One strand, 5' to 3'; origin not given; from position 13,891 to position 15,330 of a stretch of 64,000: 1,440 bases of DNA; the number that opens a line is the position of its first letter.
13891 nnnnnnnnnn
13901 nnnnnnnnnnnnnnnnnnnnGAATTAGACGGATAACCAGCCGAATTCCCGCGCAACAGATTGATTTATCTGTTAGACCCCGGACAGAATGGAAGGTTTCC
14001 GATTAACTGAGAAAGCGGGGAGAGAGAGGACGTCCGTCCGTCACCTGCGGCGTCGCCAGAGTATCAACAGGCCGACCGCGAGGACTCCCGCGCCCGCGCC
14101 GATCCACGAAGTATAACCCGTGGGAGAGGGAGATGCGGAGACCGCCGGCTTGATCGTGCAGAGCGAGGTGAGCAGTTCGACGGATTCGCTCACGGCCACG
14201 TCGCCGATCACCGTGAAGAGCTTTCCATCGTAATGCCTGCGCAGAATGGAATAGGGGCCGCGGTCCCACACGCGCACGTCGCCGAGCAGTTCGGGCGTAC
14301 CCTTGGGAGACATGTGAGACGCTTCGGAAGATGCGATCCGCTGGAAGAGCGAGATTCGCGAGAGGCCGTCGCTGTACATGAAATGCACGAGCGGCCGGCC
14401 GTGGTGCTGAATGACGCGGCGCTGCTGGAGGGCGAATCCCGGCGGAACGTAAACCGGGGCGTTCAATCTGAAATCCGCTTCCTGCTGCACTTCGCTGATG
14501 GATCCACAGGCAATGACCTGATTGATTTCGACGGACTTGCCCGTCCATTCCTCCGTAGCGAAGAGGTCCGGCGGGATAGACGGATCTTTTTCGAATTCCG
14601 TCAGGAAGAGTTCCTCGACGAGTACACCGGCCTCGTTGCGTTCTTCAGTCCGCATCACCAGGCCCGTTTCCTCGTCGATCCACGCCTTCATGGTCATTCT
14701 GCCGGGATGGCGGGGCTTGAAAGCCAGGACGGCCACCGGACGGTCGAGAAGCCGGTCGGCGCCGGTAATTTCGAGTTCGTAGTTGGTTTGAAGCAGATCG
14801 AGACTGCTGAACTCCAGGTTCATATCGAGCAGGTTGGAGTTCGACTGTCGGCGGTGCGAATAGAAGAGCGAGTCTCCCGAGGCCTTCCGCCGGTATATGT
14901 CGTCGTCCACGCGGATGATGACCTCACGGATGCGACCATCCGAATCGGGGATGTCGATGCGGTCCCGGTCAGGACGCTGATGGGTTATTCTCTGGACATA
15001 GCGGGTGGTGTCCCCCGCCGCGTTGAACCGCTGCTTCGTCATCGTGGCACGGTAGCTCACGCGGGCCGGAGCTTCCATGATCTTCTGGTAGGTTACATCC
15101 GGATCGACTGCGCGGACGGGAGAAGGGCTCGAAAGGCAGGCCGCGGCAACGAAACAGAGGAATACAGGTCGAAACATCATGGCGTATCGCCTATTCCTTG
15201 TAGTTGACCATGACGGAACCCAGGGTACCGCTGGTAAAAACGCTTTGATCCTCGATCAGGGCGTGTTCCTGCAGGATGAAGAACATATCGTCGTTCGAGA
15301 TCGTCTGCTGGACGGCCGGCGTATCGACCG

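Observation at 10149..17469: Contiguous minus-strand gene block: HU-TPR fusion, ECF sigma, zf-HC2 anti-sigma, RseB-like protein with unusual C-terminal anchor, orphan TolC, two-anchor VWA membrane protein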

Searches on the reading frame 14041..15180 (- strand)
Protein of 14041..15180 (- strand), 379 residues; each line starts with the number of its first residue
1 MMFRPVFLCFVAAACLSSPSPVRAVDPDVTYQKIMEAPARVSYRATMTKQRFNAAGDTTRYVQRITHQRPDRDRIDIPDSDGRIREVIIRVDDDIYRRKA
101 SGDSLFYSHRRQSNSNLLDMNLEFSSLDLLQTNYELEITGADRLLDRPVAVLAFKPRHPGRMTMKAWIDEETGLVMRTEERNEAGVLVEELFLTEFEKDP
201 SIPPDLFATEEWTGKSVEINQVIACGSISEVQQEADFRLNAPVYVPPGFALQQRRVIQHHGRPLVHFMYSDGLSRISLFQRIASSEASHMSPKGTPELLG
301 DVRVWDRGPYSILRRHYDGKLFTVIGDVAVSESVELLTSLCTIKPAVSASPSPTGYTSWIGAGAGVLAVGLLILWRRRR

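Call 4: search_protein_families(library=pfam, proteins=[window:14041-15180:-], max_evalue=0.01)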
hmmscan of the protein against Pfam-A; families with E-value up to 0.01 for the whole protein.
window:14041-15180:- (379 aa): 2 families
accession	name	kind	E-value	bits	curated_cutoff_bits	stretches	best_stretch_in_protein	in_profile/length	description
PF03888.20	MucB_RseB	-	1.3e-15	57.9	22.3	1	31-205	6-172/178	MucB/RseB N-terminal domain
PF17188.9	MucB_RseB_C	-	5.9e-07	30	30.1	1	244-328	11-84/97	MucB/RseB C-terminal domain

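Call 5: search_protein_families(library=ncbifam, proteins=[window:14041-15180:-], max_evalue=0.01)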
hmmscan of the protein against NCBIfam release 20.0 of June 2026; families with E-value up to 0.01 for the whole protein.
window:14041-15180:- (379 aa): 1 family
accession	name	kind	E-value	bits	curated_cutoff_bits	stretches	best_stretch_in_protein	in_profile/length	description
NF006990.0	PRK09455.1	equivalog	6.4e-09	35.4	368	1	24-328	25-301/319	sigma-E factor regulatory protein RseB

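Call 26: find_homologous_proteins(query=window:14041-15180:-)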
Query window:14041-15180:- (379 aa): 37 proteins with E <= 0.001 among 8000 candidates.
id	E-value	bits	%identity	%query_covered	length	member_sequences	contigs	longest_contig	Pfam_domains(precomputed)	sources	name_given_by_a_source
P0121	3.0e-244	828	96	100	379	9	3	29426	PF17188.10,PF03888.21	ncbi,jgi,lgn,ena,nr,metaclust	ncbi:MAG: hypothetical protein OXD39_03435 [Gemmatimonadetes bacterium]|nr:hypothetical protein [Gem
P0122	3.7e-241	818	95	100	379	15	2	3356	PF17188.10,PF03888.21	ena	-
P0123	1.3e-240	816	94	100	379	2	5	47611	PF17188.10,PF03888.21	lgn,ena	-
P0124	1.2e-238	809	94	100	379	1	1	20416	PF17188.10,PF03888.21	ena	-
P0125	2.4e-234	795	92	100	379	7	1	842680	PF17188.10,PF03888.21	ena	-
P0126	7.8e-231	784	91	100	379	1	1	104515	PF17188.10,PF03888.21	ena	-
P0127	1.5e-230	783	91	100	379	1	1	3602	PF17188.10,PF03888.21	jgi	jgi:negative regulator of sigma E activity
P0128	8.9e-229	777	90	100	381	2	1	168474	PF17188.10,PF03888.21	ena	-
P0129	7.4e-228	774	90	100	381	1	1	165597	PF17188.10,PF03888.21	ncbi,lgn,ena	-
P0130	8.9e-228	774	89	100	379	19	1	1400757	PF17188.10,PF03888.21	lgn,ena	-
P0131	1.0e-225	767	89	100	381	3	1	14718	PF17188.10,PF03888.21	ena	-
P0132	2.4e-224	762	88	99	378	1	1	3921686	PF17188.10,PF03888.21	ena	-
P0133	8.7e-222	754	87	100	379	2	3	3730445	PF17188.10,PF03888.21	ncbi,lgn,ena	-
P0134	1.1e-221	754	87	100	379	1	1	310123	PF17188.10,PF03888.21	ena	-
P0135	2.9e-221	752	87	100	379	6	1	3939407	PF03888.21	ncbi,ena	-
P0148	3.0e-134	466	56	98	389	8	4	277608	PF03888.21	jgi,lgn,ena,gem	-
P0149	1.5e-130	454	56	99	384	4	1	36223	PF17188.10,PF03888.21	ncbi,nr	ncbi:MAG: sigma-E factor regulatory protein RseB domain-containing protein [Gemmatimonadota bacteriu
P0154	4.3e-124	433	53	97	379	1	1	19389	PF03888.21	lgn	-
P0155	1.3e-103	365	46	98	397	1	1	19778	PF03888.21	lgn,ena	-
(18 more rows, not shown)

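Call 27: find_encoding_contigs(protein=P0148, flank=10000, max_places=3)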
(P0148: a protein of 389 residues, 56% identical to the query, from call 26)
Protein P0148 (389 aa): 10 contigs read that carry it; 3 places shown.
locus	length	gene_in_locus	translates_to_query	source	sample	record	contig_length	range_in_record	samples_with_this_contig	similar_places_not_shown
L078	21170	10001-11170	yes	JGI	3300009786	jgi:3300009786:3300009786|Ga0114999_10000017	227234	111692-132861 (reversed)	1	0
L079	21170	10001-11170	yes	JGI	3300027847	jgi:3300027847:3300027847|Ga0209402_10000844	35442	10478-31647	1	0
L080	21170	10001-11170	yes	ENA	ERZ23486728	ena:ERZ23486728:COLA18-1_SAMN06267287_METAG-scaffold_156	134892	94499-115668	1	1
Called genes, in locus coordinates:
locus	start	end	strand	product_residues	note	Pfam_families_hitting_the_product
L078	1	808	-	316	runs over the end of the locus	PF13641:Glyco_tranf_2_3, PF00535:Glycos_transf_2, PF13632:Glyco_trans_2_3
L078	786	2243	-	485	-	PF01943:Polysacc_synt, PF13440:Polysacc_synt_3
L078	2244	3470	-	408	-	PF04932:Wzy_C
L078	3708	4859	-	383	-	PF02706:Wzz (weak), PF13807:GNVR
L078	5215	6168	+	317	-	-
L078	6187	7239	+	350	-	PF00216:Bac_DNA_binding, PF25063:ARM_TT21_C, PF12895:ANAPC3 (weak), PF23914:TPR_CcmH_CycH (weak), PF00515:TPR_1 (weak), PF13371:TPR_9 (weak), PF13432:TPR_16 (weak), PF14559:TPR_19, +16 more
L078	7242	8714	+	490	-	-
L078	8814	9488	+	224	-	PF07638:Sigma70_ECF (weak), PF04542:Sigma70_r2, PF08281:Sigma70_r4_2, PF04545:Sigma70_r4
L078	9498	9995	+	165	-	-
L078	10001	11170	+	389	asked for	PF03888:MucB_RseB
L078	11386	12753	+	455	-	PF02321:OEP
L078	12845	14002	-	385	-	PF00465:Fe-ADH, PF13685:Fe-ADH_2 (weak), PF25137:ADH_Fe_C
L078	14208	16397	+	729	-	PF00092:VWA (faint), PF07090:GATase1_like (weak)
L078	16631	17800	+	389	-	PF07992:Pyr_redox_2 (faint), PF00890:FAD_binding_2, PF01266:DAO, PF03486:HI0933_like (faint), PF13450:NAD_binding_8 (weak)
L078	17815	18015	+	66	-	PF02597:ThiS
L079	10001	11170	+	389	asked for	PF03888:MucB_RseB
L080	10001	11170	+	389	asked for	PF03888:MucB_RseB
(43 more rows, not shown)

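Call 28: find_encoding_contigs(protein=P0155, flank=10000, max_places=2)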
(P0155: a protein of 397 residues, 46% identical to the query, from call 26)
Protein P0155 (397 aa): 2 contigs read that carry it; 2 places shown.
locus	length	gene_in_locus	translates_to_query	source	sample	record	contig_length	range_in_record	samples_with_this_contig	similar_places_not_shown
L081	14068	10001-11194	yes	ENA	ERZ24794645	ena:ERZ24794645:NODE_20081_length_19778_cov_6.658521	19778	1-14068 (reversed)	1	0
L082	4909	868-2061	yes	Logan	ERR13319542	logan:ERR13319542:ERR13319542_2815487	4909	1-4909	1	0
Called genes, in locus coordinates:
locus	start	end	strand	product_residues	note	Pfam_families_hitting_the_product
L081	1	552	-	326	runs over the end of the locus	PF00535:Glycos_transf_2, PF13641:Glyco_tranf_2_3, PF13632:Glyco_trans_2_3 (weak)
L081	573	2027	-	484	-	PF01943:Polysacc_synt, PF13440:Polysacc_synt_3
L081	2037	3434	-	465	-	PF04932:Wzy_C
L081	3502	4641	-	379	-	PF02706:Wzz, PF13807:GNVR (weak)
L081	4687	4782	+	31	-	-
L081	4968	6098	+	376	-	-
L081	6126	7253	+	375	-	-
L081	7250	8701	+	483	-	-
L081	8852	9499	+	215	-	PF07638:Sigma70_ECF (weak), PF04542:Sigma70_r2, PF08281:Sigma70_r4_2, PF04545:Sigma70_r4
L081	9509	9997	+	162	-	-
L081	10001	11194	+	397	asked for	PF03888:MucB_RseB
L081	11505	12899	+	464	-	PF02321:OEP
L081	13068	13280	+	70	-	-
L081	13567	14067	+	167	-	?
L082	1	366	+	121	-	?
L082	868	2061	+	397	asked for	PF03888:MucB_RseB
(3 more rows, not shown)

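Call 29: find_encoding_contigs(protein=P0149, flank=10000, max_places=2)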
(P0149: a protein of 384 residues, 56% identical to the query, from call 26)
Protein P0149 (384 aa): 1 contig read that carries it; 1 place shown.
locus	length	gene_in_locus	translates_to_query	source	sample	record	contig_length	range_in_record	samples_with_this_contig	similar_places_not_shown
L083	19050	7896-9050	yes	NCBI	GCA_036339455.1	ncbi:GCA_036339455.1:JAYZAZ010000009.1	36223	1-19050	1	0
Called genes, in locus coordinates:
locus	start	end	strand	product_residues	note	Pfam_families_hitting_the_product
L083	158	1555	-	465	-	PF04932:Wzy_C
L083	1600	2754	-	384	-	PF02706:Wzz (weak), PF13807:GNVR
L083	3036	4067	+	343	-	PF19572:PorV (faint)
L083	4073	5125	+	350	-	PF00216:Bac_DNA_binding, PF14561:TPR_20 (weak), PF23914:TPR_CcmH_CycH (weak), PF13371:TPR_9, PF13431:TPR_17 (weak), PF13432:TPR_16 (weak), PF14559:TPR_19 (weak), PF23914:TPR_CcmH_CycH (weak), +15 more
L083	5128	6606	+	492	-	-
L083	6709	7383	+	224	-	PF07638:Sigma70_ECF (weak), PF04542:Sigma70_r2, PF08281:Sigma70_r4_2, PF04545:Sigma70_r4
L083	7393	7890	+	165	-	-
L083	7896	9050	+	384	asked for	PF03888:MucB_RseB, PF17188:MucB_RseB_C (weak)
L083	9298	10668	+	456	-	PF02321:OEP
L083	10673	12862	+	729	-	PF00092:VWA (faint)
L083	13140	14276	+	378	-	PF00070:Pyr_redox (faint), PF00890:FAD_binding_2, PF01266:DAO, PF03486:HI0933_like (faint), PF07992:Pyr_redox_2 (faint), PF13450:NAD_binding_8 (weak)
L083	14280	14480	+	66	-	PF02597:ThiS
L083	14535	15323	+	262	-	PF05690:ThiG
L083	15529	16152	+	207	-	PF02581:TMP-TENI, PF03060:NMO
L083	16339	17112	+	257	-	PF00837:T4_deiodinase (weak), PF00578:AhpC-TSA, PF08534:Redoxin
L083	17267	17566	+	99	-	-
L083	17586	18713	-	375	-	PF02746:MR_MLE_N, PF13378:MR_MLE_C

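Call 30: find_encoding_contigs(protein=P0154, flank=10000, max_places=2)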
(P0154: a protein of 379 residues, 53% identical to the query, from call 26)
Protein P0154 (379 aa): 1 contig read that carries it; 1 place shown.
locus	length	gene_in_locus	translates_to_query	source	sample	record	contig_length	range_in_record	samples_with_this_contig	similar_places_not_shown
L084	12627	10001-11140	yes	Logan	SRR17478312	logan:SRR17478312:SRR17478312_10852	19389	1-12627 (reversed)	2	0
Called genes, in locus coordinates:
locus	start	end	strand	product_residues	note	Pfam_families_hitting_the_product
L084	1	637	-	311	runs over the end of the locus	PF00535:Glycos_transf_2, PF10111:Glyco_tranf_2_2 (weak), PF13641:Glyco_tranf_2_3, PF13632:Glyco_trans_2_3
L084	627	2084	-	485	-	PF01943:Polysacc_synt, PF13440:Polysacc_synt_3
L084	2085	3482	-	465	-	PF04932:Wzy_C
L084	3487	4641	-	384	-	PF02706:Wzz (faint), PF13807:GNVR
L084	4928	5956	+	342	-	-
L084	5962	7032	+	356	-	PF00216:Bac_DNA_binding, PF25063:ARM_TT21_C (weak), PF13432:TPR_16 (weak), PF13371:TPR_9, PF13432:TPR_16 (weak), PF14559:TPR_19, PF00515:TPR_1 (weak), PF13414:TPR_11, +15 more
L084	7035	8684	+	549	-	-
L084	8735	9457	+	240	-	PF07638:Sigma70_ECF (weak), PF04542:Sigma70_r2, PF08281:Sigma70_r4_2, PF04545:Sigma70_r4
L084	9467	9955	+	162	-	PF13490:zf-HC2 (weak)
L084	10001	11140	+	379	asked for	PF03888:MucB_RseB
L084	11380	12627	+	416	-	?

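Call 52: search_protein_representatives(alignment_id=A4)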
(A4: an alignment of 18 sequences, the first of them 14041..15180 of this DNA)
Query: 18 sequences, 380 profile positions. Proteins with E-value up to 0.001 (for the whole library): 2694; up to 1e-10: 615; up to 1e-30: 6. The best 150 are listed.
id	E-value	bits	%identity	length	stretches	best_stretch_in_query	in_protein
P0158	1.1e-150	518.1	-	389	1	6-379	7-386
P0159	2.1e-130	451.3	-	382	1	7-379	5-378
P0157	5.3e-69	249.2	-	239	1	1-144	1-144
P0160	2.0e-40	155.2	-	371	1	30-377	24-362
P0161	4.0e-31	124.6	-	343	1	4-339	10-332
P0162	9.9e-31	123.3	-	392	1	19-379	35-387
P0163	7.9e-30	120.3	-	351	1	35-345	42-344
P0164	5.1e-28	114.3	-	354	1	6-285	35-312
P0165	7.9e-28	113.7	-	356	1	3-341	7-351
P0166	6.8e-27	110.6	-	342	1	5-343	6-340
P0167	9.2e-27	110.2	-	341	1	6-337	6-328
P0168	2.9e-26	108.5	-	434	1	6-378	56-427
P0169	5.6e-26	107.6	-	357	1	9-310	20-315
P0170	2.0e-25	105.8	-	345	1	27-341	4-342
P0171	2.2e-25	105.7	-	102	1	306-379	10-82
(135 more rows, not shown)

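Call 64: find_related_loci(query=A6, collection=metagenome_contigs, flank=6000)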
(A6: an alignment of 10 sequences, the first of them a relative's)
Query A6 (392 aa) in metagenome_contigs; peptide patterns used: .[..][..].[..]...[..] (x = any residue, [..] = any of these).
57 stretches matched a pattern; 4 encode a relative of the query (tblastn E <= 1e-3); 4 distinct loci.
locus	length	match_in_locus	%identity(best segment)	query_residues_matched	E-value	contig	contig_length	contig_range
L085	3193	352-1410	56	21-352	1e-131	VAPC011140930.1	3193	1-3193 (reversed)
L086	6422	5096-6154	56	21-352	3e-127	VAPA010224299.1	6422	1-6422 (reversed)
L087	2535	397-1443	36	38-388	1e-65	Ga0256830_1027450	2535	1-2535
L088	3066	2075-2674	26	139-353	1e-7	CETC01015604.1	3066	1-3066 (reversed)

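Call 66: search_protein_families(library=pfam, proteins=[L085:1691-3151:+, L087:1418-2533:+, L086:3968-4438:+, L086:4521-5036:+, L088:1054-1692:+, L083:3036-4067:+, L083:5128-6606:+], max_evalue=0.01)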
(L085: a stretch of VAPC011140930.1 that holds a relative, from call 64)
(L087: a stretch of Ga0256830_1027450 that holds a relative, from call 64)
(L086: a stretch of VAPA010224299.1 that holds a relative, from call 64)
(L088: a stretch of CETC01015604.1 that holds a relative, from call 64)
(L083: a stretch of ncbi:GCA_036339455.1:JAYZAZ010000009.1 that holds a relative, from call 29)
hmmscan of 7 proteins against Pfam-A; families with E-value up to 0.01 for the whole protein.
L085:1691-3151:+ (487 aa): 4 families
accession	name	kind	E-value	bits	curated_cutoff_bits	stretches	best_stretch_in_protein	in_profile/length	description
PF16576.10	HlyD_D23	-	2.5e-31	109.1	30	1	108-313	14-214/214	Barrel-sandwich domain of CusB or HlyD membrane-fusion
PF13437.12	HlyD_3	-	3e-21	76.6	22.2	1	210-310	2-106/106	HlyD family secretion protein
PF13533.13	Biotin_lipoyl_2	-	2.3e-05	24.5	29.8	0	118-145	5-32/32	Biotin-lipoyl like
PF00364.28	Biotin_lipoyl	-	0.00021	21.5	22.1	0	107-144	35-73/73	Biotin-requiring enzyme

L087:1418-2533:+ (372 aa): 4 families
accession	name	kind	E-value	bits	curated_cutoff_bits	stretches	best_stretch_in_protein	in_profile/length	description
PF16576.10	HlyD_D23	-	5.1e-34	117.9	30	1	90-293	16-214/214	Barrel-sandwich domain of CusB or HlyD membrane-fusion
PF13437.12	HlyD_3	-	3.9e-25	89.1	22.2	1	190-290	2-106/106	HlyD family secretion protein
PF13533.13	Biotin_lipoyl_2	-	1.1e-08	35.1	29.8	1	98-125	5-32/32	Biotin-lipoyl like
PF00364.28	Biotin_lipoyl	-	1.6e-05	25.1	22.1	0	88-124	36-73/73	Biotin-requiring enzyme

L086:3968-4438:+ (157 aa): 1 family
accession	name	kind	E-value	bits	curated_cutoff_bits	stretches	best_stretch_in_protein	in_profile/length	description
PF13801.11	Metal_resist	-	0.0047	17.5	29.2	1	51-133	40-122/125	Heavy-metal resistance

L086:4521-5036:+ (172 aa): 0 families

L088:1054-1692:+ (213 aa): 2 families
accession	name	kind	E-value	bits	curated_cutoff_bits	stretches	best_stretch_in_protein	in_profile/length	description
PF03872.18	RseA_N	-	4.4e-16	59.6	24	1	10-81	4-71/87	Anti sigma-E protein RseA, N-terminal domain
PF03873.18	RseA_C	-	2.5e-06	28.1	23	1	131-181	2-55/55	Anti sigma-E protein RseA, C-terminal domain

L083:3036-4067:+ (343 aa): 2 families
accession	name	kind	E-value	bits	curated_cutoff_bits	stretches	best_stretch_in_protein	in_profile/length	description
PF19572.5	PorV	-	1.4e-05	25.2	27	1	32-123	12-105/243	Type IX secretion system protein PorV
PF03687.19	UPF0164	-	0.00024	20.5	21.4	1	29-97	37-105/325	Uncharacterised protein family (UPF0164)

L083:5128-6606:+ (492 aa): 0 families

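Call 68: find_homologous_proteins(query=A6, max_evalue=1e-10)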
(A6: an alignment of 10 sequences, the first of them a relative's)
Query A6 (10 sequences) (392 aa, profile of the alignment): 11 proteins with E <= 1e-10 among 8000 candidates.
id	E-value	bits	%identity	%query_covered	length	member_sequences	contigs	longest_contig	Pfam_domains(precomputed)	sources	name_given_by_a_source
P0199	1.8e-146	506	100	100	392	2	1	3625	PF17188.10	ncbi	ncbi:MAG: hypothetical protein ACE5HI_07600 [bacterium]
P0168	1.9e-137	476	39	90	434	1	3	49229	PF17188.10,PF03888.21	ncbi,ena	-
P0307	4.2e-124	433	61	98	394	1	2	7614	PF17188.10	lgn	-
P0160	1.3e-120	421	27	88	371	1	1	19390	PF17188.10,PF03888.21,PF17131.12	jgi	jgi:outer membrane lipoprotein-sorting protein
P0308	1.5e-117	411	65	85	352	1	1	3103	PF17188.10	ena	-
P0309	8.8e-116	405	58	90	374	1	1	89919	PF17188.10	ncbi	ncbi:MAG: hypothetical protein ACE5JB_00790 [bacterium]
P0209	7.5e-109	382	41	90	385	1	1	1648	PF17188.10,PF03888.21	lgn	-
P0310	2.8e-105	371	29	79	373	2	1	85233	PF17188.10,PF03888.21,PF17131.12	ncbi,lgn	-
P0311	7.1e-105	369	56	85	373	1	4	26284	PF17188.10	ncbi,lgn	-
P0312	1.9e-95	338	26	88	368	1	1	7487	PF17188.10,PF03888.21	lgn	-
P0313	2.5e-48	183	46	45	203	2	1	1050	-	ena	-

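Call 69: find_encoding_contigs(protein=P0168, flank=6000, max_places=1)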
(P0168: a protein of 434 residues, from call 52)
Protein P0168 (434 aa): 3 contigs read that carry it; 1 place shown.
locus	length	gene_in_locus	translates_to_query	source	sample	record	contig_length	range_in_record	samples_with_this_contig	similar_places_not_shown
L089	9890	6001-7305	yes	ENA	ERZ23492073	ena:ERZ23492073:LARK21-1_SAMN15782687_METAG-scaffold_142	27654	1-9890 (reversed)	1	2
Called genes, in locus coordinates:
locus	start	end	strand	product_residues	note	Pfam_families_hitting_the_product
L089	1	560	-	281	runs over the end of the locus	PF03575:Peptidase_S51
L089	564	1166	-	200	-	PF12867:DinB_2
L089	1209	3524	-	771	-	PF03150:CCP_MauG, PF22842:Pel9A-like_beta_helix (weak), PF05048:NosD, PF13229:Beta_helix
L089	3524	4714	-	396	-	PF04389:Peptidase_M28, PF05343:Peptidase_M42 (weak), PF01546:Peptidase_M20, PF16254:DUF4910 (weak)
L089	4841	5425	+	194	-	PF07638:Sigma70_ECF (faint), PF04542:Sigma70_r2, PF08281:Sigma70_r4_2, PF04545:Sigma70_r4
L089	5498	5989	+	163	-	-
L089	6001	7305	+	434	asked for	PF03888:MucB_RseB (weak), PF17188:MucB_RseB_C (weak)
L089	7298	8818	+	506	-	PF25917:BSH_RND, PF25973:BSH_CzcB, PF25984:BSH_YknX (weak), PF25944:Beta-barrel_RND (weak), PF25954:Beta-barrel_RND_2, PF25990:Beta-barrel_YknX (weak), PF25989:YknX_C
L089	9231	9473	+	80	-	-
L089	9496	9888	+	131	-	?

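Call 70: find_encoding_contigs(protein=P0160, flank=6000, max_places=1)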
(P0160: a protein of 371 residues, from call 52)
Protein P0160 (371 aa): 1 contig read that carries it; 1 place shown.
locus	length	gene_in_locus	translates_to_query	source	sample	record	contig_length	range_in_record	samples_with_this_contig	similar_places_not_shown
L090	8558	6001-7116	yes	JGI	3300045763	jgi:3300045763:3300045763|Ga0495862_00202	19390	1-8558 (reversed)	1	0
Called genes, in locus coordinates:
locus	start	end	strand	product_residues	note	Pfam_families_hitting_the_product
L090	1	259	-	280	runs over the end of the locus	PF01694:Rhomboid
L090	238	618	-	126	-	-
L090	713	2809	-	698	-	PF03571:Peptidase_M49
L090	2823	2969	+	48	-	-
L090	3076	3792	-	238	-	PF02535:Zip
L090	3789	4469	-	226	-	PF01325:Fe_dep_repress, PF02742:Fe_dep_repr_C, PF04023:FeoA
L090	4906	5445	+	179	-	PF07638:Sigma70_ECF, PF04542:Sigma70_r2, PF08281:Sigma70_r4_2, PF04545:Sigma70_r4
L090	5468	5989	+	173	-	PF13490:zf-HC2 (weak)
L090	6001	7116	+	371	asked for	PF03888:MucB_RseB, PF17131:TP_0789-like (faint), PF17188:MucB_RseB_C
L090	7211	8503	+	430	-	PF25917:BSH_RND, PF25973:BSH_CzcB, PF25984:BSH_YknX (weak), PF25944:Beta-barrel_RND (weak), PF25954:Beta-barrel_RND_2, PF25967:RND-MFP_C (weak), PF25975:CzcB_C, PF25989:YknX_C, +2 more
